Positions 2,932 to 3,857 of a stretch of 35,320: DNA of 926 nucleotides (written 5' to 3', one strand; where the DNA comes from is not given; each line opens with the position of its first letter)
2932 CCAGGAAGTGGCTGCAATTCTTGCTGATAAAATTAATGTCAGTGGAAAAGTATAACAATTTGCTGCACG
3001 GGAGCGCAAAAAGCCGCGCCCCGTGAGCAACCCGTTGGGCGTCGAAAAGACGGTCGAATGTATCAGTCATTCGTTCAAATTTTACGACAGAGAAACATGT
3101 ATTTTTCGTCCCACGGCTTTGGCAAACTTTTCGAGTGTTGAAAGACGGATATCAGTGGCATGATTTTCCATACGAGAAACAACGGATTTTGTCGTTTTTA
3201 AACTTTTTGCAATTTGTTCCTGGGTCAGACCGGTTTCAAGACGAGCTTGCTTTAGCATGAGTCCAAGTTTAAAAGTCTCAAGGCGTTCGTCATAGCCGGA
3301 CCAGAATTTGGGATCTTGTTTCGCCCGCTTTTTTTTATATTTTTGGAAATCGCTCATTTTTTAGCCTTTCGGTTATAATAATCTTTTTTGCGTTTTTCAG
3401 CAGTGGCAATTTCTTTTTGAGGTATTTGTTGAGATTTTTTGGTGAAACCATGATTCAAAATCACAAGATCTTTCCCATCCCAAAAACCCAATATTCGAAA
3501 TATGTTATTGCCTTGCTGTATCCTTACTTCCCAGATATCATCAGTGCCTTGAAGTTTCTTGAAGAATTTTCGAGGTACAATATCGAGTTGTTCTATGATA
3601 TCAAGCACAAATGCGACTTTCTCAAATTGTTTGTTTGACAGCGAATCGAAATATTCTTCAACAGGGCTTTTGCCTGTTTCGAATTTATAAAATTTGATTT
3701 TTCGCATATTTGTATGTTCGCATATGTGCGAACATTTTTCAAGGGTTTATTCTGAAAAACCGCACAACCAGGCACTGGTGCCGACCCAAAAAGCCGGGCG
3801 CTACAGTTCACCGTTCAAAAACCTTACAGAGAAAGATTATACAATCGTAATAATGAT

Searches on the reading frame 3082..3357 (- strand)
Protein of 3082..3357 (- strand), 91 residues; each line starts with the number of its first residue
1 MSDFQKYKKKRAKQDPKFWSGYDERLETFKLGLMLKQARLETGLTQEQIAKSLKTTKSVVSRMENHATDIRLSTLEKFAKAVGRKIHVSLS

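Call 3: search_protein_families(library=pfam, proteins=[window:3082-3357:-], max_evalue=1)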
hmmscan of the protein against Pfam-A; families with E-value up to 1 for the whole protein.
window:3082-3357:- (91 aa): 12 families
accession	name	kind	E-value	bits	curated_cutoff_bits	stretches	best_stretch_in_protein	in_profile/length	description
PF01381.28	HTH_3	-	2e-10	41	23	1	35-85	1-51/55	Helix-turn-helix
PF13560.12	HTH_31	-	7.8e-10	39.4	27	1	31-83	2-55/64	Helix-turn-helix domain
PF13413.12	HTH_25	-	5.8e-05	23.3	24.6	1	34-67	1-34/62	Helix-turn-helix domain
PF13744.12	HTH_37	-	8.9e-05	22.7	27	1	33-89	21-78/80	Helix-turn-helix domain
PF12844.13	HTH_19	-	0.00028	21.2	30.2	1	34-77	3-46/64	Helix-turn-helix domain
PF02346.21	Vac_Fusion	-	0.0011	19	24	1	47-74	17-44/56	Chordopoxvirus multifunctional envelope protein A27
PF13443.12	HTH_26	-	0.0016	19.1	22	1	35-83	2-51/63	Cro/C1-type HTH DNA-binding domain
PF04545.22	Sigma70_r4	-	0.0019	18.1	24.1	1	38-67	15-44/50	Sigma-70, region 4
PF00157.23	Pou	-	0.0067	16.8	27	1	30-58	8-36/72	Pou domain - N-terminal to homeobox domain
PF13545.12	HTH_Crp_2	-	0.0099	16.3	27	1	38-63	17-42/70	Crp-like helix-turn-helix domain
PF21694.2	DNA_pol3_delta_C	-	0.023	15.1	27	1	33-80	48-94/121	DNA polymerase III delta subunit, C-terminal domain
PF12802.13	MarR_2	-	0.037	14.6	27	1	41-63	18-40/61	MarR family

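Call 4: search_protein_families(library=padloc, proteins=[window:3082-3357:-], max_evalue=1)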
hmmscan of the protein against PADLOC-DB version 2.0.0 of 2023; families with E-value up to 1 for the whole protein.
window:3082-3357:- (91 aa): 17 families
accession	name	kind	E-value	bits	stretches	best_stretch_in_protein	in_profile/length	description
PDLC02926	HTH_VI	-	2.2e-10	38.7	1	31-82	2-53/92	-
PDLC04142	capH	-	1.3e-05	24.2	1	32-84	8-60/103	capH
PDLC03665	Control_protein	-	3.9e-05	21.8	1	32-83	10-62/77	control protein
PDLC03954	RmrA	-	8.8e-05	19.6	1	24-82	5-62/380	-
PDLC03949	RmrA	-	9.1e-05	19.5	1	35-83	7-55/363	-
PDLC03668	Control_protein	-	0.00015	20.2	1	30-81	8-59/79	control protein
PDLC03951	RmrA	-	0.00049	17.2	1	33-82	11-60/400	-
PDLC03953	RmrA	-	0.00053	17.3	1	35-83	10-58/373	-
PDLC03944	RmrA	-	0.00065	16.9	1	34-81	10-57/384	-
PDLC03947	RmrA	-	0.0013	15.6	1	34-79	15-60/383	-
PDLC03667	Control_protein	-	0.005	15.1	1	31-65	2-37/101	control protein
PDLC03943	RmrA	-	0.0051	13.9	1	32-81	4-53/370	-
PDLC04760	PDC-M64C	-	0.0073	14.7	1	41-86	37-82/93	-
PDLC03952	RmrA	-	0.0094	12.8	1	35-85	27-77/395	-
PDLC03948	RmrA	-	0.011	12.6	1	34-82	12-60/397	-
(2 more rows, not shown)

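Call 5: search_protein_families(library=ncbifam, proteins=[window:3082-3357:-], max_evalue=1)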
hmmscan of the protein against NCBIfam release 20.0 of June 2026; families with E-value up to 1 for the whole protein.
window:3082-3357:- (91 aa): 22 families
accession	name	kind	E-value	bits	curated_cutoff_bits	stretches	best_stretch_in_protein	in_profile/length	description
TIGR03070.1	couple_hipB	subfamily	4.7e-08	32.9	71.65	1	30-83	2-55/58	type II toxin-antitoxin system Y4mF family antitoxin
TIGR00270.2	TIGR00270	equivalog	1.8e-05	24.6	110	1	24-78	71-123/159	multiprotein bridging factor aMBF1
NF007271.0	PRK09726.1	equivalog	4.2e-05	23.5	79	1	31-83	13-65/88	type II toxin-antitoxin system antitoxin HipB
NF058600.1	TransRegSco1979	equivalog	6.6e-05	22.1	350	1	30-81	8-59/280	Sco1979 family transcriptional regulator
TIGR00721.1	tfx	subfamily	7.6e-05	22.6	60.25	1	41-69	19-47/137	Tfx family DNA-binding protein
NF047948.1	male_kill_WMK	equivalog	9.2e-05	22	300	1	29-82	161-214/300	WO male-killing family protein Wmk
NF041951.1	phage_RstR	subfamily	0.00057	20.1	80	1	31-82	3-54/108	RstR family transcriptional repressor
NF003057.0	PRK03975.1-5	subfamily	0.00083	19.1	168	1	41-69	18-46/134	putative transcriptional regulator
TIGR03830.1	CxxCG_CxxCG_HTH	subfamily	0.00085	19.1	61.8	1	32-70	67-105/127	type II TA system antitoxin MqsA family protein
NF007408.0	PRK09943.1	equivalog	0.0059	16.2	211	1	30-83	7-60/185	HTH-type transcriptional regulator PuuR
NF004471.0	PRK05803.1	subfamily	0.0066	15.7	252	1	42-70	195-223/235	RNA polymerase sporulation sigma factor SigK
NF038310.1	lysogeny_AimR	equivalog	0.008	15.3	70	1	41-82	7-48/365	AimR family lysis-lysogeny pheromone receptor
NF003055.0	PRK03975.1-2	equivalog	0.012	15.3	122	1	41-68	22-49/140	putative transcriptional regulator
NF003056.0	PRK03975.1-4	equivalog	0.013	15.4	115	1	41-69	19-47/145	putative transcriptional regulator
NF007257.0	PRK09706.1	subfamily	0.013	15.3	101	1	30-81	5-56/135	transcriptional repressor DicA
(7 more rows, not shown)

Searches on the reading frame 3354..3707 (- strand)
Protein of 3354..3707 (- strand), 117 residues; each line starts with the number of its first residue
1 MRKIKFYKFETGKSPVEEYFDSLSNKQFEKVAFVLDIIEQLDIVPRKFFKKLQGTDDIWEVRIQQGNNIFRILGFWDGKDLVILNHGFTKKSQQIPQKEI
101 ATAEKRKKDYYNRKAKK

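Call 3: search_protein_families(library=pfam, proteins=[window:3354-3707:-], max_evalue=1)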
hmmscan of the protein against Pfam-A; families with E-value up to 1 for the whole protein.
window:3354-3707:- (117 aa): 1 family
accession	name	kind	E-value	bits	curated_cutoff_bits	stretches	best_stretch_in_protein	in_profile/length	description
PF05973.20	Gp49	-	4.6e-21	75.1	23.9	1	18-108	1-90/90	Phage derived protein Gp49-like (DUF891)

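Call 4: search_protein_families(library=padloc, proteins=[window:3354-3707:-], max_evalue=1)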
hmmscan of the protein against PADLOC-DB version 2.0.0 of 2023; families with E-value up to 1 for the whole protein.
window:3354-3707:- (117 aa): 1 family
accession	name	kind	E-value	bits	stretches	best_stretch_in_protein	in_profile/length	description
PDLC03886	NsnC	-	1.2e-09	36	1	43-113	224-292/293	-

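Call 5: search_protein_families(library=ncbifam, proteins=[window:3354-3707:-], max_evalue=1)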
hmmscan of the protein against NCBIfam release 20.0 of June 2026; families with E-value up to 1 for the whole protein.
window:3354-3707:- (117 aa): 1 family
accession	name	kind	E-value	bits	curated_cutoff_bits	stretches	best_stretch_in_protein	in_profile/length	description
TIGR02683.1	upstrm_HI1419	hypoth_equivalog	0.0066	16.8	62.85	1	55-108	44-93/95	type II toxin-antitoxin system RelE/ParE family toxin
